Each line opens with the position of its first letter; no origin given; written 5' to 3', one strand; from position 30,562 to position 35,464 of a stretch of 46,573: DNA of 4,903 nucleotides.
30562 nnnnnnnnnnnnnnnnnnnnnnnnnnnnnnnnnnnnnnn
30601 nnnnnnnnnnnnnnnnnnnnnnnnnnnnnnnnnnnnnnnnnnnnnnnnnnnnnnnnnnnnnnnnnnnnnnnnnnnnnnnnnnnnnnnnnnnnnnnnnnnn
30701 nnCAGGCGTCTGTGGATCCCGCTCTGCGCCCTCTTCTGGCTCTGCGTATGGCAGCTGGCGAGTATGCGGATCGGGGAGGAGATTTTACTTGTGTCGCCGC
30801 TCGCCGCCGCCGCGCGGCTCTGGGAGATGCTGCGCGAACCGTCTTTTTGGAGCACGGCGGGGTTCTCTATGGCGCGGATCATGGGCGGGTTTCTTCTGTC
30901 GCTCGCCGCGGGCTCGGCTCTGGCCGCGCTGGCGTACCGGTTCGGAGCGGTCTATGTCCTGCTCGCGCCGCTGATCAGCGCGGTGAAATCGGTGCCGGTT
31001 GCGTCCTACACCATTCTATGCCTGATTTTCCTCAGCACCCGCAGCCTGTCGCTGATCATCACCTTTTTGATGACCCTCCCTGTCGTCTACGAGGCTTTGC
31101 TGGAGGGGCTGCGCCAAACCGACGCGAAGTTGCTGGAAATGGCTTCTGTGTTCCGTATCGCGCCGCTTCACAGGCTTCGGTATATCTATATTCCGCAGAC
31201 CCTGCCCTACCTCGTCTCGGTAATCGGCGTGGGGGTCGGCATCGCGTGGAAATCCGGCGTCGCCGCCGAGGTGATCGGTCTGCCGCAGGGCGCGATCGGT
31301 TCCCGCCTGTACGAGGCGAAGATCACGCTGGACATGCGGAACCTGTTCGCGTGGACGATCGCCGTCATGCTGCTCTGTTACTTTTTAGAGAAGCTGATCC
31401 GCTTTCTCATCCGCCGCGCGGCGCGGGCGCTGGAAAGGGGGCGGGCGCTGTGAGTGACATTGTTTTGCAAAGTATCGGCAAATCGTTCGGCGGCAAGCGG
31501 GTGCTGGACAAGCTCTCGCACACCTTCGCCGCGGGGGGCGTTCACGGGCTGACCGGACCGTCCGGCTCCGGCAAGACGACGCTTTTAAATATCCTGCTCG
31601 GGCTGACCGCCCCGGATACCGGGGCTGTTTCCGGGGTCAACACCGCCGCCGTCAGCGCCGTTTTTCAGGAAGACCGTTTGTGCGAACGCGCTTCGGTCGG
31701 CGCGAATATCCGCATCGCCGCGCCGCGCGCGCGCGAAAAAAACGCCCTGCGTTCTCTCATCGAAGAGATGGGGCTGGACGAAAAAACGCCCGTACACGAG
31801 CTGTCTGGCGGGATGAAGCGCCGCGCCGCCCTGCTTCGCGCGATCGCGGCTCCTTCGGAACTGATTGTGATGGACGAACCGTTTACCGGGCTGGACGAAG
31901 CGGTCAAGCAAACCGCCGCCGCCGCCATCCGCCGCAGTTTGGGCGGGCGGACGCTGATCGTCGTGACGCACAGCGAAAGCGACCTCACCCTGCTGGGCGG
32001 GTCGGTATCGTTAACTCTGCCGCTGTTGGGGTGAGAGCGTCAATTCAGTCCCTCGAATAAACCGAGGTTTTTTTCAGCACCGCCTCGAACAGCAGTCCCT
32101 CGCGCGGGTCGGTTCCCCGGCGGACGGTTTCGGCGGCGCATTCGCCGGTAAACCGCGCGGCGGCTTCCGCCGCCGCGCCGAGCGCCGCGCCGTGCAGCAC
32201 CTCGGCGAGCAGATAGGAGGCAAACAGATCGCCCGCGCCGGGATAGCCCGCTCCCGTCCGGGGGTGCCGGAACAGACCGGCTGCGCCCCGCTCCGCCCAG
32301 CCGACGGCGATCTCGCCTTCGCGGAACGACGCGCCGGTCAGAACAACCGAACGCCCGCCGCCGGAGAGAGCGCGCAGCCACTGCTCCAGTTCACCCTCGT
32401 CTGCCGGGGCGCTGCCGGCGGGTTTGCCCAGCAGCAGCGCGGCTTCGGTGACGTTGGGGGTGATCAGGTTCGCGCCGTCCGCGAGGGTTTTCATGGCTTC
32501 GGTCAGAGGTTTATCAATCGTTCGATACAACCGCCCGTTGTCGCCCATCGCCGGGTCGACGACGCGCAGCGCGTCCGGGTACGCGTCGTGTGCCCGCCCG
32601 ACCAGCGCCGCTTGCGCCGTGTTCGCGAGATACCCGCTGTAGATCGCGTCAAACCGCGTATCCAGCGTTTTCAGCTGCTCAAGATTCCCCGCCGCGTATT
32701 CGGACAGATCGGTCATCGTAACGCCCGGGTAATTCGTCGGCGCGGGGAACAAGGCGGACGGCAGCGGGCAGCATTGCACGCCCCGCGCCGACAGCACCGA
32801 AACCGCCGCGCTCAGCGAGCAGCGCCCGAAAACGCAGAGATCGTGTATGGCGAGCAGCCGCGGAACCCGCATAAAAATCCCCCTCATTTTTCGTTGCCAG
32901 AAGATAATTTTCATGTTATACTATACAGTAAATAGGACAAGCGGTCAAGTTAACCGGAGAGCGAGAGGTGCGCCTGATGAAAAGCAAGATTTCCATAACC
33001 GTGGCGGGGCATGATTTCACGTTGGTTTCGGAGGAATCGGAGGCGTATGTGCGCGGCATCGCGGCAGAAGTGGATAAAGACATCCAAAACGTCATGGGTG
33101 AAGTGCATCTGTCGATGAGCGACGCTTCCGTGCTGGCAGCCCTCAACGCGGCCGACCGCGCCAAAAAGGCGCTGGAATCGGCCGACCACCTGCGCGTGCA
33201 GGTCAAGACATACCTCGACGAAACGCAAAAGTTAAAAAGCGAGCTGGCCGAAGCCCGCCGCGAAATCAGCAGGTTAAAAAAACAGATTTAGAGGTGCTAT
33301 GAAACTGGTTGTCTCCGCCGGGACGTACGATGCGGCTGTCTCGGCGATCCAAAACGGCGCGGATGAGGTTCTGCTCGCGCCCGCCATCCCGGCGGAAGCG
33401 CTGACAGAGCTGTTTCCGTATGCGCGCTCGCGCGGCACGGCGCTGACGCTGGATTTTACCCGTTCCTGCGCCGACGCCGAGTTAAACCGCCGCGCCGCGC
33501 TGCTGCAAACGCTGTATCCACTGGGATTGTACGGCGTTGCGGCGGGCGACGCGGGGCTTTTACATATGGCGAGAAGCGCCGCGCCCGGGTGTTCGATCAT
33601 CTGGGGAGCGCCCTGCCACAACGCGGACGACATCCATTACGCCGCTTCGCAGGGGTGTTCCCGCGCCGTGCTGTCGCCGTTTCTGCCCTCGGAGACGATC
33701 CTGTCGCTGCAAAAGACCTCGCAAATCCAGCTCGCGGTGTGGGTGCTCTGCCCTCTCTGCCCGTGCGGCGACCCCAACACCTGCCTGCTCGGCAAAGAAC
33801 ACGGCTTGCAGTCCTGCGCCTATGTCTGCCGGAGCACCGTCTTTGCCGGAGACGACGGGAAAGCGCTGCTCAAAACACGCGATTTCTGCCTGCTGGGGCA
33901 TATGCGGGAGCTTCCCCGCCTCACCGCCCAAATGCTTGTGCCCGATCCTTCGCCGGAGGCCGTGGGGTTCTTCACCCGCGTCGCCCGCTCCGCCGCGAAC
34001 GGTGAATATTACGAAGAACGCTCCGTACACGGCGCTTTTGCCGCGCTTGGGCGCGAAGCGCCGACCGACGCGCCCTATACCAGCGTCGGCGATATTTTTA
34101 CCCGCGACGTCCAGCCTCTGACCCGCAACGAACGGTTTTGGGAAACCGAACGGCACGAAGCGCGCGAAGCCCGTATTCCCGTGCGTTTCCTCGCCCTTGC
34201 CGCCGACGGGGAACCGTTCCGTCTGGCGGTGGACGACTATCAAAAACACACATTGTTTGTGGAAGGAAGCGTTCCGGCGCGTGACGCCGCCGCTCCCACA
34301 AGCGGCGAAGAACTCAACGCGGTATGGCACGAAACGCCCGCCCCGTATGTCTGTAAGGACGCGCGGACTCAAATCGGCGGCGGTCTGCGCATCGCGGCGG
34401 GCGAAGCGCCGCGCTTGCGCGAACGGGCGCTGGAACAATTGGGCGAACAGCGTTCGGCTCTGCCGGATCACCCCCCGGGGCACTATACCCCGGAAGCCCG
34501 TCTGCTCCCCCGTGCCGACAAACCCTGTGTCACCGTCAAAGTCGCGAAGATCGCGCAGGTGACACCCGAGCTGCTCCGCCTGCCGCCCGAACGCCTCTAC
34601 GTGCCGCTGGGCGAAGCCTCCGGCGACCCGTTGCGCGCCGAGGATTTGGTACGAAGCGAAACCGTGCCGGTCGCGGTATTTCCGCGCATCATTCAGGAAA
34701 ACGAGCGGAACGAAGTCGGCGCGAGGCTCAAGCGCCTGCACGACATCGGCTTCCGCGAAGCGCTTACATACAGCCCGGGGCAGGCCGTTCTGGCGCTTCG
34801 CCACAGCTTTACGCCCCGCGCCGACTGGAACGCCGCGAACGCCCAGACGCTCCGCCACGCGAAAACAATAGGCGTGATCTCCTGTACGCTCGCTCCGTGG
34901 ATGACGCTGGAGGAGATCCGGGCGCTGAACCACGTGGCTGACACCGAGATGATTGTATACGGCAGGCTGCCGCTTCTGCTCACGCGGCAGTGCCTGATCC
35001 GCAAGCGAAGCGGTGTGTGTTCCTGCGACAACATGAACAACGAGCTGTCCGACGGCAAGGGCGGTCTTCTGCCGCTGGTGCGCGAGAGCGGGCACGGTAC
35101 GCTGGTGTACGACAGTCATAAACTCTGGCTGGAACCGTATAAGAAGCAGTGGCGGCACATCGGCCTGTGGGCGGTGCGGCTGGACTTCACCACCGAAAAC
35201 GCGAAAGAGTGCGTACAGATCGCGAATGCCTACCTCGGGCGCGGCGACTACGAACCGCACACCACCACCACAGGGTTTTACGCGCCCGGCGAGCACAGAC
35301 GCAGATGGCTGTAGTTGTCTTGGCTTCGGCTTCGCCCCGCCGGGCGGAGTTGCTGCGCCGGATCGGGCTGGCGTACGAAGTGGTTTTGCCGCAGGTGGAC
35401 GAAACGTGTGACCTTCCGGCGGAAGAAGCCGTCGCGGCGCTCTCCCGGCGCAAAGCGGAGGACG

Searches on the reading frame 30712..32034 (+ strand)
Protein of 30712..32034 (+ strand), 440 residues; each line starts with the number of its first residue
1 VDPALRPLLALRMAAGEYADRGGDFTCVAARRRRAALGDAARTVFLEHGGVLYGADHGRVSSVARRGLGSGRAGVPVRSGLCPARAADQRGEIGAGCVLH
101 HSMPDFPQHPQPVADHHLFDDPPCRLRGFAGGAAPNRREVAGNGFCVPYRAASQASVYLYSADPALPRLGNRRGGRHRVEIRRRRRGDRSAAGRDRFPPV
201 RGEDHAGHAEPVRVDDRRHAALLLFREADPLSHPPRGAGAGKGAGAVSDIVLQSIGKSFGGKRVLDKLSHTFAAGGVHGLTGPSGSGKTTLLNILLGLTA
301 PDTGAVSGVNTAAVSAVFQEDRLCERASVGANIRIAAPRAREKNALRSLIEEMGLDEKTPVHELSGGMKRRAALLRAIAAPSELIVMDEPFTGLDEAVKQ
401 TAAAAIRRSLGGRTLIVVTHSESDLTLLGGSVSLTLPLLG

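Call 7: search_protein_families(library=pfam, proteins=[window:30712-32034:+], max_evalue=0.001)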
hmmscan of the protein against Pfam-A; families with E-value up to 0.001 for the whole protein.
window:30712-32034:+ (440 aa): 3 families
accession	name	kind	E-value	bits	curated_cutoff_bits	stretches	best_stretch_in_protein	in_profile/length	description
PF00005.33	ABC_tran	-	2.2e-23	83.8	25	1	265-391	1-136/137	ABC transporter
PF13304.12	AAA_21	-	1.9e-08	35.2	27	0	350-421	224-299/304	AAA domain, putative AbiEii toxin, Type IV TA system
PF02463.25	SMC_N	-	0.00024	21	40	0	342-423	119-200/220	RecF/RecN/SMC N terminal domain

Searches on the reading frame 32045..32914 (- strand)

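Call 7: search_protein_families(library=pfam, proteins=[window:32045-32914:-], max_evalue=0.001)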
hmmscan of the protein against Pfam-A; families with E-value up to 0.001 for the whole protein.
window:32045-32914:- (289 aa): 2 families
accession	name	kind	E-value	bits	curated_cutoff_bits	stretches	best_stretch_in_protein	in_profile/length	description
PF08543.17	Phos_pyr_kin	-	4e-15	56.3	27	1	84-267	57-239/246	Phosphomethylpyrimidine kinase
PF00294.29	PfkB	-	9.1e-05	22.4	25.8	1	136-266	168-292/302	pfkB family carbohydrate kinase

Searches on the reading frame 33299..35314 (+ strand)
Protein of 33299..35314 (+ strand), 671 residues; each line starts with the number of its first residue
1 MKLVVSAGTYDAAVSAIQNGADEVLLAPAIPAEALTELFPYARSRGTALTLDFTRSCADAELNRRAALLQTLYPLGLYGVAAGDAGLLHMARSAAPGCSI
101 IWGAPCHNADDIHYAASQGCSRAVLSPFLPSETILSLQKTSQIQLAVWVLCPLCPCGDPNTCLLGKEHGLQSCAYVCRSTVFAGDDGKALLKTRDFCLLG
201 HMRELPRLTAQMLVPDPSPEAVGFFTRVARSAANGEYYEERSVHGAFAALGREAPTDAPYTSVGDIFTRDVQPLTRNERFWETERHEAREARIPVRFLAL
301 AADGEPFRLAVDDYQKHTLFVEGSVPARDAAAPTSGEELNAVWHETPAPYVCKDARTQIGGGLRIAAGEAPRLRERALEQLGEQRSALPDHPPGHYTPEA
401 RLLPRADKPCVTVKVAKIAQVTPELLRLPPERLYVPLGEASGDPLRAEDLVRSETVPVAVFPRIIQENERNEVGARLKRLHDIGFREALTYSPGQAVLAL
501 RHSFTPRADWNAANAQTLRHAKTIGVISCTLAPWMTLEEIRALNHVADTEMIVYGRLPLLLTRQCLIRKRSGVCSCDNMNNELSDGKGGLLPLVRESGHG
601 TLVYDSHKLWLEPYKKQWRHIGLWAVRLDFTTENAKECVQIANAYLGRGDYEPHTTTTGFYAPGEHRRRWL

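Call 7: search_protein_families(library=pfam, proteins=[window:33299-35314:+], max_evalue=0.001)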
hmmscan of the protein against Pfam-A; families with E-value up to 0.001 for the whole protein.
window:33299-35314:+ (671 aa): 1 family
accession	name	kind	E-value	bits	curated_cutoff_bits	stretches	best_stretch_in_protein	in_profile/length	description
PF01136.24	Peptidase_U32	-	9.3e-14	51.7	22.4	1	67-184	6-129/233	Peptidase family U32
